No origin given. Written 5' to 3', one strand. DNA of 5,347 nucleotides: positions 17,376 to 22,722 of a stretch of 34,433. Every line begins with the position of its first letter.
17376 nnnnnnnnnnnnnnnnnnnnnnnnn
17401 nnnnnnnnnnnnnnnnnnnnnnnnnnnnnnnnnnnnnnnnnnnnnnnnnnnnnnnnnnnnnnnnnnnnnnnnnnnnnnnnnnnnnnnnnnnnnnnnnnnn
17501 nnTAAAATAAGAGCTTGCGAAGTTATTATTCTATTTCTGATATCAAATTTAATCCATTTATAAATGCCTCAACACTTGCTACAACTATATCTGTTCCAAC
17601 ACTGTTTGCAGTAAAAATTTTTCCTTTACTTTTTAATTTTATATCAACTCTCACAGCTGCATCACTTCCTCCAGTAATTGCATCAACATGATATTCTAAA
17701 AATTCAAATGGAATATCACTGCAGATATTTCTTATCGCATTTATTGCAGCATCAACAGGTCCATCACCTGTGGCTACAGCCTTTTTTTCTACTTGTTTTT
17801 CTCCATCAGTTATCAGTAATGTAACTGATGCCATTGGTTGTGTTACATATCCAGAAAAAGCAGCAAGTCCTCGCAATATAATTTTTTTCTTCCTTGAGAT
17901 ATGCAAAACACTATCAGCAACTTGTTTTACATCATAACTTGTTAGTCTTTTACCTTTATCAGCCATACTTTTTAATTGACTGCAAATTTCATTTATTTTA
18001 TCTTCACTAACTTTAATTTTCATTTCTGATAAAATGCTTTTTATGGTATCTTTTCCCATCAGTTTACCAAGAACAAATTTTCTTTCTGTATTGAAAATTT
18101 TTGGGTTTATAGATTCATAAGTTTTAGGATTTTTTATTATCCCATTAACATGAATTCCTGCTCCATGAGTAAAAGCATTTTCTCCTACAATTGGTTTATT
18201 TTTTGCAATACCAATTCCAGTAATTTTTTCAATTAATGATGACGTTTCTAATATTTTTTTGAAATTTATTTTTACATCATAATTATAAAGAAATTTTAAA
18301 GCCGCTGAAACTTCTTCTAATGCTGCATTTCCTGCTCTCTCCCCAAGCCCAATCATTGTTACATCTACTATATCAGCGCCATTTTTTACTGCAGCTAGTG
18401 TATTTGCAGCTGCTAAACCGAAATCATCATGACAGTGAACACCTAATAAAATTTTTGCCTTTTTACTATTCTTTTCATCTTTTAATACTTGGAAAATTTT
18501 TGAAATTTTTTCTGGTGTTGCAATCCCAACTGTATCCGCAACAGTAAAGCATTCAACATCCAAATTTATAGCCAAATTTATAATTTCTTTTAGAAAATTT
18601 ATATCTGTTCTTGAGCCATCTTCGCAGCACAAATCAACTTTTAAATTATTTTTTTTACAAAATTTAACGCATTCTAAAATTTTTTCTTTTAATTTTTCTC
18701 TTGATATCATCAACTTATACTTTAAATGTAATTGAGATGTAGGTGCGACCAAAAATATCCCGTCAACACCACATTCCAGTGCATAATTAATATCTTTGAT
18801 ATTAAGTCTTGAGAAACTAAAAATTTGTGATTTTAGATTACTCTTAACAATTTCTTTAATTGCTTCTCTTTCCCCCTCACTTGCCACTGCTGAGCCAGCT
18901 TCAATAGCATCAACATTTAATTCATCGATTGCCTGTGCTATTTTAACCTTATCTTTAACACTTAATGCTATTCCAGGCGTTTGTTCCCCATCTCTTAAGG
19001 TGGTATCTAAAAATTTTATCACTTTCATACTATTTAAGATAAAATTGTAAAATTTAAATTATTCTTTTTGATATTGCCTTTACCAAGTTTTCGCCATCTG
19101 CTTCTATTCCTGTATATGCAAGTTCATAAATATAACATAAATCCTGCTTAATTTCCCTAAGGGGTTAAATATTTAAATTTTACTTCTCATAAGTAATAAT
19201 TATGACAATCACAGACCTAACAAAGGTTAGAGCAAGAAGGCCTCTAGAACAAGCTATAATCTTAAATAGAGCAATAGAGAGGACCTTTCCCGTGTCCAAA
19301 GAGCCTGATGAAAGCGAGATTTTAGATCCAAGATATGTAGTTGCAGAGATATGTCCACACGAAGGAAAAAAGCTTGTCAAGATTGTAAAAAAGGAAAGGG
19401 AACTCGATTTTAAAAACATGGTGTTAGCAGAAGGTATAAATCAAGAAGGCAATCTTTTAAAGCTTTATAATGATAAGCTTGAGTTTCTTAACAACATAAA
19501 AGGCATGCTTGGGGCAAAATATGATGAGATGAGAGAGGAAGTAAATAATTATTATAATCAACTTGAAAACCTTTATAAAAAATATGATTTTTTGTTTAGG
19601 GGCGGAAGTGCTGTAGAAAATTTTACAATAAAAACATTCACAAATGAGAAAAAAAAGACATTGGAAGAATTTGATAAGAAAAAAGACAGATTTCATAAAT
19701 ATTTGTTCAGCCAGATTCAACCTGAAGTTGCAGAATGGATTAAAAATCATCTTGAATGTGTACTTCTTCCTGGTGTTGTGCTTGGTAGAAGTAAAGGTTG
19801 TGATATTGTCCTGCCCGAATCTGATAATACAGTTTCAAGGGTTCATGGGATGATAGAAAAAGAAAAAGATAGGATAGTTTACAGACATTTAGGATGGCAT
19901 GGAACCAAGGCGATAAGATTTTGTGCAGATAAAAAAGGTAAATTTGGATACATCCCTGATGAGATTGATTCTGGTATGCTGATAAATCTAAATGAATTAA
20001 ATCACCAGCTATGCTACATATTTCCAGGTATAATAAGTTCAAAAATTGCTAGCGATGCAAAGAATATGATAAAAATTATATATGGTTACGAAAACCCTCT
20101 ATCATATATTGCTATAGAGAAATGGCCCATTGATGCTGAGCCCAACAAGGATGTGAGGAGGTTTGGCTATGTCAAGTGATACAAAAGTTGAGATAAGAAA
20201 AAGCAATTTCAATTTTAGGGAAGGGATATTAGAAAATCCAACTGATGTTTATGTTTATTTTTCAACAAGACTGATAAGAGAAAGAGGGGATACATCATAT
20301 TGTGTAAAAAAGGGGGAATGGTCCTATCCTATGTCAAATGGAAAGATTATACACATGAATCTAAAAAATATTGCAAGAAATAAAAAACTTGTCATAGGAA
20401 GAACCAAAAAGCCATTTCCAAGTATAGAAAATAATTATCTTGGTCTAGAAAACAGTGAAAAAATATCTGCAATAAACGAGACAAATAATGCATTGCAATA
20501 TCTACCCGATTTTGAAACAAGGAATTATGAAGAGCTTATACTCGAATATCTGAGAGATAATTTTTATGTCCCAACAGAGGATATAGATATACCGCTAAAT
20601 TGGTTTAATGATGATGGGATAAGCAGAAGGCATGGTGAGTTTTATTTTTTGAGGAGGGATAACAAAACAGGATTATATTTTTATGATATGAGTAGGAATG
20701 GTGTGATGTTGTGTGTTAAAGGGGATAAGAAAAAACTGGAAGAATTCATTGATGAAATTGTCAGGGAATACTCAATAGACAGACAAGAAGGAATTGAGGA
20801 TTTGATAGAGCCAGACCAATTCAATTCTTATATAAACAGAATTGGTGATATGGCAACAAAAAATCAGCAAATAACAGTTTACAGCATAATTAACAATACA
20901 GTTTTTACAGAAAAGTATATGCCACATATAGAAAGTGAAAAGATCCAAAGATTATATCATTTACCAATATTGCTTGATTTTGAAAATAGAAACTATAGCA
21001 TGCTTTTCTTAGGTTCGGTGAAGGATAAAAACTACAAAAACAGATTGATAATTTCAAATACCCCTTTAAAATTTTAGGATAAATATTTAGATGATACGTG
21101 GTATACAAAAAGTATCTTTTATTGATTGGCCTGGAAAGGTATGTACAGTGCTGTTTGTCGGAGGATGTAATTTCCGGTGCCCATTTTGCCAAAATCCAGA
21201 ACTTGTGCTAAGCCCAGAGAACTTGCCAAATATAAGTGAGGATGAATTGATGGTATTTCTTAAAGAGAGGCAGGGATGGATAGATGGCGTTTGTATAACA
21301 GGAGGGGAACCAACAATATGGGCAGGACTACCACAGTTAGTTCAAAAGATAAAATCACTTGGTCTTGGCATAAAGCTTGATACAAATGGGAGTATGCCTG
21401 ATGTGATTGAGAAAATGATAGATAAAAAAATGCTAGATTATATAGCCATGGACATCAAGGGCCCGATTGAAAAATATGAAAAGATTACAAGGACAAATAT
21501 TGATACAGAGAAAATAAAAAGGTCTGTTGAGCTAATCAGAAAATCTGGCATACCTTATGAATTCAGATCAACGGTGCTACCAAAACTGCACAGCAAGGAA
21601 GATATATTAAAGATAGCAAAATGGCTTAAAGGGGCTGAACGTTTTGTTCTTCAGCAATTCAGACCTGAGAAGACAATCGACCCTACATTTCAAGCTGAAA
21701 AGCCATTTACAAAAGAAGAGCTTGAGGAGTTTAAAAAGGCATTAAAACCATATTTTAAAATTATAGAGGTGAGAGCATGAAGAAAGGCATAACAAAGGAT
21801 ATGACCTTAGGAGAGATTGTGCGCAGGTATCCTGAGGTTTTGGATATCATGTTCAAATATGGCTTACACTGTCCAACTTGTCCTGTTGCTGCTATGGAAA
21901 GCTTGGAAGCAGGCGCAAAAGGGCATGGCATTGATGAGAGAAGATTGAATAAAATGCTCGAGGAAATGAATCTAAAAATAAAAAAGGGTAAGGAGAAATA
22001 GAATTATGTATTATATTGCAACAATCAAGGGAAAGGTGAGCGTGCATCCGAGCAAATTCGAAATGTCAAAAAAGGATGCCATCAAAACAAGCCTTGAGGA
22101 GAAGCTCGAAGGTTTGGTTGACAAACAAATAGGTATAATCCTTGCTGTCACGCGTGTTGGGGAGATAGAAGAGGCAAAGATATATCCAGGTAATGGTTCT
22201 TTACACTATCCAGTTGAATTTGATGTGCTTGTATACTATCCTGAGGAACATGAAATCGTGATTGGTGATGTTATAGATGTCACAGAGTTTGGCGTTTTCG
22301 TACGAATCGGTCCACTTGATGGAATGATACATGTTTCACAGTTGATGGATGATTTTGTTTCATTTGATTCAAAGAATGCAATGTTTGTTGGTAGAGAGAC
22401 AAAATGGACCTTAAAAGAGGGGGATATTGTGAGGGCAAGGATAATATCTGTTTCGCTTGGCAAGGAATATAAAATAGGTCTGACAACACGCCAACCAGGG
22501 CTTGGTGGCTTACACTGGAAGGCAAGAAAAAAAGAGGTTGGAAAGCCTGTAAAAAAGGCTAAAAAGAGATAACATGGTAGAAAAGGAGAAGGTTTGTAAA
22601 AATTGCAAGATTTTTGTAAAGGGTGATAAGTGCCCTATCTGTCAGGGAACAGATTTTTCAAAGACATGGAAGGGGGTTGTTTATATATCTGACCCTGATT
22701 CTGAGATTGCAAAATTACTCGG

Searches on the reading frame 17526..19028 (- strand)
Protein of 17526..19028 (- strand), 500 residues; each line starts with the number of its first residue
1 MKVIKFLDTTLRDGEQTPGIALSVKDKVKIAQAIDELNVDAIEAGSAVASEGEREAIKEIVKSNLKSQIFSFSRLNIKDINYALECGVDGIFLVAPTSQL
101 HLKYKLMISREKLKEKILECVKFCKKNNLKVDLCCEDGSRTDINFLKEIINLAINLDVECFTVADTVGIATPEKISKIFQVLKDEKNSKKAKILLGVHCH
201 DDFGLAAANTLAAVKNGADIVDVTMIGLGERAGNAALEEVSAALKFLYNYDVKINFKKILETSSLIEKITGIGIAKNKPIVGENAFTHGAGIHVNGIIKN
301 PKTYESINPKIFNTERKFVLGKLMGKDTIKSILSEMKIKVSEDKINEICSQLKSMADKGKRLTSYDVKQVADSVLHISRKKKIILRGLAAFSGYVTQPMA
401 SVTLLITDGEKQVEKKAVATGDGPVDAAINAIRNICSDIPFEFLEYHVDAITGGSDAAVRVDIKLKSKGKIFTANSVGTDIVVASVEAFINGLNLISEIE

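Call 41: search_protein_families(library=pfam, proteins=[window:17526-19028:-], max_evalue=0.001)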
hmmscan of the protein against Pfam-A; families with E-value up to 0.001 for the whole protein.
window:17526-19028:- (500 aa): 3 families
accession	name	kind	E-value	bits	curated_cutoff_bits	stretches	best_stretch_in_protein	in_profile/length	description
PF00682.25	HMGL-like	-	3.6e-80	269.5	29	1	4-266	2-260/260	HMGL-like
PF08502.15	LeuA_dimer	-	1.1e-27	96.9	24.9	1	362-496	2-130/131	LeuA allosteric (dimerisation) domain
PF22617.1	HCS_D2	-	9e-25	87.3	27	1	280-360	1-82/82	Homocitrate synthase post-HMGL domain-like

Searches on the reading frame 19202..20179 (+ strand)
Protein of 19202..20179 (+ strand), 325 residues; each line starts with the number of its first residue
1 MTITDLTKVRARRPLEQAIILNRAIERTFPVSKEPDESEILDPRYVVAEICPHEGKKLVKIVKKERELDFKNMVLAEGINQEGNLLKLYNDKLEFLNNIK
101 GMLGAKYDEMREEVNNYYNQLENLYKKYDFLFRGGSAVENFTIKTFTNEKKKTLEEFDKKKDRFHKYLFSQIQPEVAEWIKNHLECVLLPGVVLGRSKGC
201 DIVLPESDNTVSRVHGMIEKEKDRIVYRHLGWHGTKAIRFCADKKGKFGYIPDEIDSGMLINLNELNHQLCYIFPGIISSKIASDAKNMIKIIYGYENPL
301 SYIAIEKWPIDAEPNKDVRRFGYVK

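Call 41: search_protein_families(library=pfam, proteins=[window:19202-20179:+], max_evalue=0.001)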
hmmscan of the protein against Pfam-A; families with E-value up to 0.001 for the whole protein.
window:19202-20179:+ (325 aa): 1 family
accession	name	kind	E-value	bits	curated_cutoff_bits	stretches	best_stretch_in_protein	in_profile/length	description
PF00498.31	FHA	-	2.3e-05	25.2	20.7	1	192-231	1-39/67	FHA domain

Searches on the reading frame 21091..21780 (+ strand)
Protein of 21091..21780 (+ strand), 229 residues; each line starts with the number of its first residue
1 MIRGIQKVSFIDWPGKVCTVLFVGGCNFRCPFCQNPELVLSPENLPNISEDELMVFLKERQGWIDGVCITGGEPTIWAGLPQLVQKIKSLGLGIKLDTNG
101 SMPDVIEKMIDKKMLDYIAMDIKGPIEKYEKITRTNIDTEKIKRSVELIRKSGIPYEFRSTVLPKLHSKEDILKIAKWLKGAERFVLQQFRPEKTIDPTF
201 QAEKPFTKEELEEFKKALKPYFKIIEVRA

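Call 41: search_protein_families(library=pfam, proteins=[window:21091-21780:+], max_evalue=0.001)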
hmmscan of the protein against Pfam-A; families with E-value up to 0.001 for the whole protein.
window:21091-21780:+ (229 aa): 2 families
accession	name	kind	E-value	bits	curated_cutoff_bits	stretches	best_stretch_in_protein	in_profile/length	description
PF04055.27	Radical_SAM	-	7.2e-26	91.8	29.5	1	22-179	3-166/166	Radical SAM superfamily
PF13353.11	Fer4_12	-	1.4e-10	42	22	1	14-136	4-127/137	4Fe-4S single cluster domain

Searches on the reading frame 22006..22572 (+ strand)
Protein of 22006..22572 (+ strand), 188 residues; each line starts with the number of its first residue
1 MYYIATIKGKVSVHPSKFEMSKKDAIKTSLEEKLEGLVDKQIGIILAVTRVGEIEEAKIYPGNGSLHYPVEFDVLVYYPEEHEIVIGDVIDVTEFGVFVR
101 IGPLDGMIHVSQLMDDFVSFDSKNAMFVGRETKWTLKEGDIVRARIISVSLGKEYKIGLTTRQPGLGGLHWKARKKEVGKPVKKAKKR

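Call 41: search_protein_families(library=pfam, proteins=[window:22006-22572:+], max_evalue=0.001)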
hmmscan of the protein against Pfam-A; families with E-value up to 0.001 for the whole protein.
window:22006-22572:+ (188 aa): 2 families
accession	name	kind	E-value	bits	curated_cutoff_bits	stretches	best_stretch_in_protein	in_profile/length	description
PF00575.29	S1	-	8.5e-13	48.9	22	1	78-154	1-67/74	S1 RNA binding domain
PF03876.22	SHS2_Rpb7-N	-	1.9e-12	47.5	24.8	1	9-64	2-57/57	SHS2 domain found in N terminus of Rpb7p/Rpc25p/MJ0397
